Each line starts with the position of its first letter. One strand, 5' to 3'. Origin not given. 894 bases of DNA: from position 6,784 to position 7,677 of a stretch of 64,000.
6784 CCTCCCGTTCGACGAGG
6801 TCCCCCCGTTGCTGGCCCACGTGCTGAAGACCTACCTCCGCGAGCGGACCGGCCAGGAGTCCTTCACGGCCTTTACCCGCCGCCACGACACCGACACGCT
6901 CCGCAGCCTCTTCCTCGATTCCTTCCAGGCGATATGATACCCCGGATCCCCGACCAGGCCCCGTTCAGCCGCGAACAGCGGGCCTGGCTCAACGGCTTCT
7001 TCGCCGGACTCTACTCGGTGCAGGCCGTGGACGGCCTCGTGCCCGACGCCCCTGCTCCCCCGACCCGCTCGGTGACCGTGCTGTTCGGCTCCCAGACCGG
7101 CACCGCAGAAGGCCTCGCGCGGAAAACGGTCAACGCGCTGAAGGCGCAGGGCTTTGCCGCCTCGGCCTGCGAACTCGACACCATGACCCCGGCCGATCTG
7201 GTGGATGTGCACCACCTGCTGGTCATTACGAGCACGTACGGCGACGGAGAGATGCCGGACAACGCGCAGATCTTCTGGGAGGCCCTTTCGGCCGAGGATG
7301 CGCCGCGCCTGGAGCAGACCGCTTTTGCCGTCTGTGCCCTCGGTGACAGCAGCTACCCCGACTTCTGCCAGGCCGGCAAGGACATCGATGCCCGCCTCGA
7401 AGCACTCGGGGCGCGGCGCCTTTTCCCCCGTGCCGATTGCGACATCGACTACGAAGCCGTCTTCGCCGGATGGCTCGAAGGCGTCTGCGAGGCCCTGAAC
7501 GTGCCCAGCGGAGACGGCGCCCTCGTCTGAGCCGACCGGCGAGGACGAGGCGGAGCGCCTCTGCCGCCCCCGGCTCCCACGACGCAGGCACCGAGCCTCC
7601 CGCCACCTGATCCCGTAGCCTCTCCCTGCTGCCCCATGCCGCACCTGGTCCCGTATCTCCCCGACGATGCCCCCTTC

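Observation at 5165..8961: Nitrite-reductase module built from a hemoprotein plus a split CysJ-like flavoprotein, all sharing one N-terminal peptide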

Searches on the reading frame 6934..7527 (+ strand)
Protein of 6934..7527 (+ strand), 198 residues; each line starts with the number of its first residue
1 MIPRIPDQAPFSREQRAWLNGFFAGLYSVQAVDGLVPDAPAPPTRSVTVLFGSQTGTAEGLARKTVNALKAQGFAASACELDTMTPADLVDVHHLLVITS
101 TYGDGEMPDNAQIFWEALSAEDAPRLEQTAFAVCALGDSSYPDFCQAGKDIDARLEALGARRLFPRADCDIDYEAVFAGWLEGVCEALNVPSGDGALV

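Call 8: search_protein_families(library=ncbifam, proteins=[window:6934-7527:+], max_evalue=0.01)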
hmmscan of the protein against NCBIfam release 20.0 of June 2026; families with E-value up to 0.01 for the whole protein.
window:6934-7527:+ (198 aa): 14 families
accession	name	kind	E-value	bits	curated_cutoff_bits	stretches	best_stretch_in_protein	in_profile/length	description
TIGR01931.1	cysJ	equivalog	5.9e-49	167.2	668.15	1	12-189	22-203/597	assimilatory sulfite reductase (NADPH) flavoprotein subunit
NF008197.0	PRK10953.1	equivalog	4.7e-37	127.6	838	1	10-189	27-206/601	NADPH-dependent assimilatory sulfite reductase flavoprotein subunit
NF006531.0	PRK09004.1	equivalog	9.7e-25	87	158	1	46-175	3-129/146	FMN-binding protein MioC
NF005989.0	PRK08105.1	equivalog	2.2e-23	82.8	160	1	46-170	3-126/149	flavodoxin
NF004343.0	PRK05723.1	equivalog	5.3e-16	58.9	204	1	47-167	3-124/151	flavodoxin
NF005587.0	PRK07308.1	equivalog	1e-13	51.8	138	1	49-163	6-117/147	flavodoxin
NF005216.0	PRK06703.1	subfamily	2e-13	50.7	127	1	47-161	4-115/151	flavodoxin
TIGR01753.1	flav_short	equivalog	7.2e-13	49.2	123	1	47-161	1-112/140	flavodoxin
NF006738.0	PRK09267.1-4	equivalog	1.9e-10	40.6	172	1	46-161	2-118/171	flavodoxin FldA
NF006739.0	PRK09267.1-5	subfamily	3.3e-10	40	175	1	46-161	3-115/168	flavodoxin FldA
NF004859.0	PRK06214.1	equivalog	1.2e-09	37.3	432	1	2-39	10-46/539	sulfite reductase subunit alpha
TIGR01752.1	flav_long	equivalog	1.3e-08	34.6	146.75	1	47-161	2-113/167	flavodoxin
NF006736.0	PRK09267.1-2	equivalog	1.1e-06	28.5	202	1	45-144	2-94/161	flavodoxin FldA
NF005246.0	PRK06756.1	subfamily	4.3e-06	26.8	130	1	47-149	4-104/148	flavodoxin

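Call 9: search_protein_families(library=pfam, proteins=[window:6934-7527:+], max_evalue=0.01)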
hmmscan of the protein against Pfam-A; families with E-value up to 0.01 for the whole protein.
window:6934-7527:+ (198 aa): 1 family
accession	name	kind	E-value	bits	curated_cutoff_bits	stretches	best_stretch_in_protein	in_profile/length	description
PF00258.30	Flavodoxin_1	-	9.4e-31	107.3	25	1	49-174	1-137/143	Flavodoxin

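Call 11: find_homologous_proteins(query=window:6934-7527:+, max_evalue=0.00001)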
Query window:6934-7527:+ (198 aa): 485 proteins with E <= 0.00001 among 1036 candidates; the best 120 are listed.
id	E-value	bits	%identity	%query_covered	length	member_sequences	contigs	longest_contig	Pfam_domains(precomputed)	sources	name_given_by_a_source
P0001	6.0e-129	445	100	100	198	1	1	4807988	PF00258.31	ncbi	-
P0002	1.9e-87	310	71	99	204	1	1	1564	PF00258.31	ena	-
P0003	1.2e-83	298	69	100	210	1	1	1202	PF00258.31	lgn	-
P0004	2.7e-83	296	70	100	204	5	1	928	PF00258.31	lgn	-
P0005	6.1e-83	295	69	100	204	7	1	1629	PF00258.31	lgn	-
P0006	7.2e-83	295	69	99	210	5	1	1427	PF00258.31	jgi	jgi:sulfite reductase (NADPH) flavoprotein alpha-component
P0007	5.6e-82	292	68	99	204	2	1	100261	PF00258.31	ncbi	-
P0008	4.9e-79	283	69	95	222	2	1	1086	PF00258.31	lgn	-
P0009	1.6e-78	281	67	98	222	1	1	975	PF00258.31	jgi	-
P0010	1.8e-76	274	63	99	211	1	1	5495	PF00258.31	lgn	-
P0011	8.7e-76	272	66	99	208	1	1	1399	PF00258.31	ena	-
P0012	9.6e-75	269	65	98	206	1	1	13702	PF00258.31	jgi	jgi:sulfite reductase (NADPH) flavoprotein alpha-component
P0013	5.0e-71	256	62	95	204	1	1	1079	PF00258.31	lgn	-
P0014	2.6e-70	254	64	98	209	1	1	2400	PF00258.31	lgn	-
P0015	4.1e-70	253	64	97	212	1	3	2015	PF00258.31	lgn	-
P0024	7.1e-63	230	56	95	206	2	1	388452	PF00258.31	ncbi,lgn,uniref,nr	ncbi:flavodoxin domain-containing protein [Rhodothermus profundi]|uniref:Flavodoxin n=1 Tax=Rhodothe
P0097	1.6e-47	180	48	89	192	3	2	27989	PF00258.31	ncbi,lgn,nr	ncbi:MAG: hypothetical protein EAZ42_09675 [Verrucomicrobia bacterium]|nr:MAG: hypothetical protein 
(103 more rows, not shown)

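Call 13: find_encoding_contigs(protein=P0024, flank=8000, max_places=2)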
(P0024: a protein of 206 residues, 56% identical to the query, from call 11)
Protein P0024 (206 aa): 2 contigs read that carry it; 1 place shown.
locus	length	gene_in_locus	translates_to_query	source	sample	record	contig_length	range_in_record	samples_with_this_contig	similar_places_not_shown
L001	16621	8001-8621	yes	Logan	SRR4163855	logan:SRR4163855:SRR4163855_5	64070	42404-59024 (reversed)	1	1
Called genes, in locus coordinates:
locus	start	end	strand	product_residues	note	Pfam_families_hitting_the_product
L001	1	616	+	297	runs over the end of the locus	PF13401:AAA_22 (weak), PF00004:AAA, PF07726:AAA_3 (faint), PF07728:AAA_5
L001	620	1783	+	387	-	PF05762:VWA_CoxE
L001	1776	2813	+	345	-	PF02625:XdhC_CoxI, PF13478:XdhC_C, PF00403:HMA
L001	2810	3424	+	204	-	PF01128:IspD (weak), PF02348:CTP_transf_3 (weak), PF12804:NTP_transf_3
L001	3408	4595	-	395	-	PF02625:XdhC_CoxI, PF13478:XdhC_C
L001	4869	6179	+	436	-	PF07690:MFS_1, PF13347:MFS_2 (weak), PF07690:MFS_1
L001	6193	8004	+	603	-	PF03460:NIR_SIR_ferr, PF01077:NIR_SIR, PF03460:NIR_SIR_ferr, PF01077:NIR_SIR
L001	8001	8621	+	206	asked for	PF00258:Flavodoxin_1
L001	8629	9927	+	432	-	PF00667:FAD_binding_1, PF00175:NAD_binding_1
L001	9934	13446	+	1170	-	PF04879:Molybdop_Fe4S4, PF00384:Molybdopterin, PF01568:Molydop_binding, PF07992:Pyr_redox_2, PF00070:Pyr_redox, PF18267:Rubredoxin_C, PF04324:Fer2_BFD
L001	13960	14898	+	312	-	PF00126:HTH_1, PF03466:LysR_substrate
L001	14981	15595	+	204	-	-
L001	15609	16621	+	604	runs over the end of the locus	PF00672:HAMP (weak), PF00015:MCPsignal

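Call 14: find_encoding_contigs(protein=P0097, flank=8000, max_places=2)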
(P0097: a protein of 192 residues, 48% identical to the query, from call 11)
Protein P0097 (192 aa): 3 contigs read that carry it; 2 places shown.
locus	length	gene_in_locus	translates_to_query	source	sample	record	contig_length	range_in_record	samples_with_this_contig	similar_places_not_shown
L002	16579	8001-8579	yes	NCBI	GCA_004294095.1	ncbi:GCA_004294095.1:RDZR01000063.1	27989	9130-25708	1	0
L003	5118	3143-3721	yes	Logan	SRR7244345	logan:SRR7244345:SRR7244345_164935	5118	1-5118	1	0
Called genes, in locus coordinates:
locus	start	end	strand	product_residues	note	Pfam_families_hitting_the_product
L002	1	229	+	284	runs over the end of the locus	PF02633:Creatininase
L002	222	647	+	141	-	PF04828:GFA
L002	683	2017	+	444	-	-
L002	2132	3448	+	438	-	PF13379:NMT1_2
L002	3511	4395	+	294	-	PF00528:BPD_transp_1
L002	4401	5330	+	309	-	PF13191:AAA_16 (weak), PF00005:ABC_tran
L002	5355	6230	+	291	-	PF00005:ABC_tran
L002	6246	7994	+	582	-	PF03460:NIR_SIR_ferr, PF01077:NIR_SIR, PF03460:NIR_SIR_ferr, PF01077:NIR_SIR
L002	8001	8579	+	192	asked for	PF00258:Flavodoxin_1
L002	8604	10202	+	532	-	PF12838:Fer4_7 (faint), PF00037:Fer4 (faint), PF12797:Fer4_2 (faint), PF12837:Fer4_6 (faint), PF13237:Fer4_10 (weak), PF13247:Fer4_11, PF13187:Fer4_9 (weak), PF04976:DmsC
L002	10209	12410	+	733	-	PF04879:Molybdop_Fe4S4, PF00384:Molybdopterin, PF01568:Molydop_binding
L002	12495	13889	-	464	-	PF07992:Pyr_redox_2 (faint), PF00890:FAD_binding_2 (weak), PF01266:DAO, PF01593:Amino_oxidase, PF12831:FAD_oxidored, PF13450:NAD_binding_8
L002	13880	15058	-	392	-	PF03447:NAD_binding_3 (weak), PF21135:DRL_cat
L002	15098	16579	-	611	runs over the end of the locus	PF13522:GATase_6, PF13537:GATase_7, PF00733:Asn_synthase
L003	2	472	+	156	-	?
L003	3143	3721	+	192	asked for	PF00258:Flavodoxin_1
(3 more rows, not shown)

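Call 15: find_encoding_contigs(protein=P0001, flank=3000, max_places=1)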
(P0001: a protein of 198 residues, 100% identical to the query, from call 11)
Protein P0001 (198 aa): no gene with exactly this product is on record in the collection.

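Call 47: search_solved_structures(query=window:6934-7527:+, max_evalue=0.00001, show_alignments=3)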
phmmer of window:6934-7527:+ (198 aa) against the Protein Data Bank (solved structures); distinct sequences matched with E-value up to 0.00001: 60.
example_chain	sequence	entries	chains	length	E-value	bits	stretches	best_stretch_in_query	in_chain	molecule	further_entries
1ykg_A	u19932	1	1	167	6.2e-28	101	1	38-189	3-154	Sulfite reductase [NADPH] flavoprotein alpha-component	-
6efv_A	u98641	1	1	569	7.5e-26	94.2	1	46-189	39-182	Sulfite reductase [NADPH] flavoprotein alpha-component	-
9c91_A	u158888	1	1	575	8.9e-24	87.4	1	46-189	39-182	Sulfite reductase [NADPH] flavoprotein alpha-component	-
1b1c_A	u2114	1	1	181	2.4e-19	73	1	44-184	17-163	PROTEIN (NADPH-CYTOCHROME P450 REDUCTASE)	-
9eb0_A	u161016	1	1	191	2.8e-19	72.8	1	44-184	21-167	NADPH--cytochrome P450 reductase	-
9eax_A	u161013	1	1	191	3.4e-19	72.5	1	44-184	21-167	NADPH--cytochrome P450 reductase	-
9eaz_A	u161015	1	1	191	3.9e-19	72.3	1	44-183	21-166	NADPH--cytochrome P450 reductase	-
9eay_A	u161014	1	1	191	5.2e-19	71.9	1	44-184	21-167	NADPH--cytochrome P450 reductase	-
9eb1_A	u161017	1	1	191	1.2e-18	70.6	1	44-184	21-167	NADPH--cytochrome P450 reductase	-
9q15_B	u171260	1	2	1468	2.6e-18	69.6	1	47-188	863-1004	Nitric oxide synthase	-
9q05_A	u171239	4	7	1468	2.6e-18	69.6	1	47-188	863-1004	Nitric oxide synthase | Ferredoxin--NADP reductase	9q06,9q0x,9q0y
5fa6_A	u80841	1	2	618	3.8e-18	69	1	44-184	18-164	NADPH--cytochrome P450 reductase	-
3qfr_A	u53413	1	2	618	3.8e-18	69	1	44-184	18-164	NADPH--cytochrome P450 reductase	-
3qe2_A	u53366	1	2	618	4.3e-18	68.9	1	44-183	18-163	NADPH--cytochrome P450 reductase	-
5emn_A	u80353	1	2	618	4.3e-18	68.9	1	44-183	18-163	NADPH--cytochrome P450 reductase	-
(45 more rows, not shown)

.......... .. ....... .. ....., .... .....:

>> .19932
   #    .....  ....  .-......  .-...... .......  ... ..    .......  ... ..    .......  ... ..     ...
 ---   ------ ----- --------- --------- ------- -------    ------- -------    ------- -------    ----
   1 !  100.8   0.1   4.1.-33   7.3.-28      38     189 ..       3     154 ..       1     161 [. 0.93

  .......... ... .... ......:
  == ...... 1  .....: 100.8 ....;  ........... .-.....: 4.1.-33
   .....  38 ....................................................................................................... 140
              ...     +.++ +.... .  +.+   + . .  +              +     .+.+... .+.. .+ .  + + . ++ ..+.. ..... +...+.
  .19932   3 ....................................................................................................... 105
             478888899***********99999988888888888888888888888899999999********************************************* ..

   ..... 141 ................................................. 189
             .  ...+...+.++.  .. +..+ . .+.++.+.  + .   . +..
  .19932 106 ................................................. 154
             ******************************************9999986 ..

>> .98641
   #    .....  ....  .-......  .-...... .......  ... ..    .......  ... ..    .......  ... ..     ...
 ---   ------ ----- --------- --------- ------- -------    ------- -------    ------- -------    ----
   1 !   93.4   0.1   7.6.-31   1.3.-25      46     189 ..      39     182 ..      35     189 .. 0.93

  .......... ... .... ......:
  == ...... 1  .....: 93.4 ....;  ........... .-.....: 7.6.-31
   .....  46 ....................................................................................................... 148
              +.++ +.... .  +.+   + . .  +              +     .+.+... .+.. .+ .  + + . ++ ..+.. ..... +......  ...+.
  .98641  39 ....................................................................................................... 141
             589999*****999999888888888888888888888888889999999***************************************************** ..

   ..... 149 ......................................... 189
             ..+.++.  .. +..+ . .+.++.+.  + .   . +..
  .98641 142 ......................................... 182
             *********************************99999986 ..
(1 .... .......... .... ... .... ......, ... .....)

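Call 62: predict_structure(alignment_id=A2)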
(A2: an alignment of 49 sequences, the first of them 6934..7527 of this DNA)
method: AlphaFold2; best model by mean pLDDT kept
length: 198 residues; sequences in the alignment: 49
mean_pLDDT: 91.3   pTM: 0.76
mean pLDDT of the five models: 91.3, 90.3, 90.0, 89.3, 88.6
residues with pLDDT >= 90: 155; 70-90: 26; 50-70: 12; < 50: 5
segments of 3 or more residues with pLDDT < 50: none
pLDDT, mean of each block of 10 residues (from residue 1): 88 92 77 55 90 96 98 97 97 98 90 97 98 98 96 98 98 98 97 62
secondary structure, 60 per line:
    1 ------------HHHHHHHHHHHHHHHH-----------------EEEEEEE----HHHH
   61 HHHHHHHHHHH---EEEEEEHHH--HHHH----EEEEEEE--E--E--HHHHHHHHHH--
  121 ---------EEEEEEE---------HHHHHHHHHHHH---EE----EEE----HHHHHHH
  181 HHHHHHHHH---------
elements in order: H13-28 E46-52 H57-71 E75-80 H86-89 E94-100 H109-118 E130-136 H146-157 E167-169 H174-189
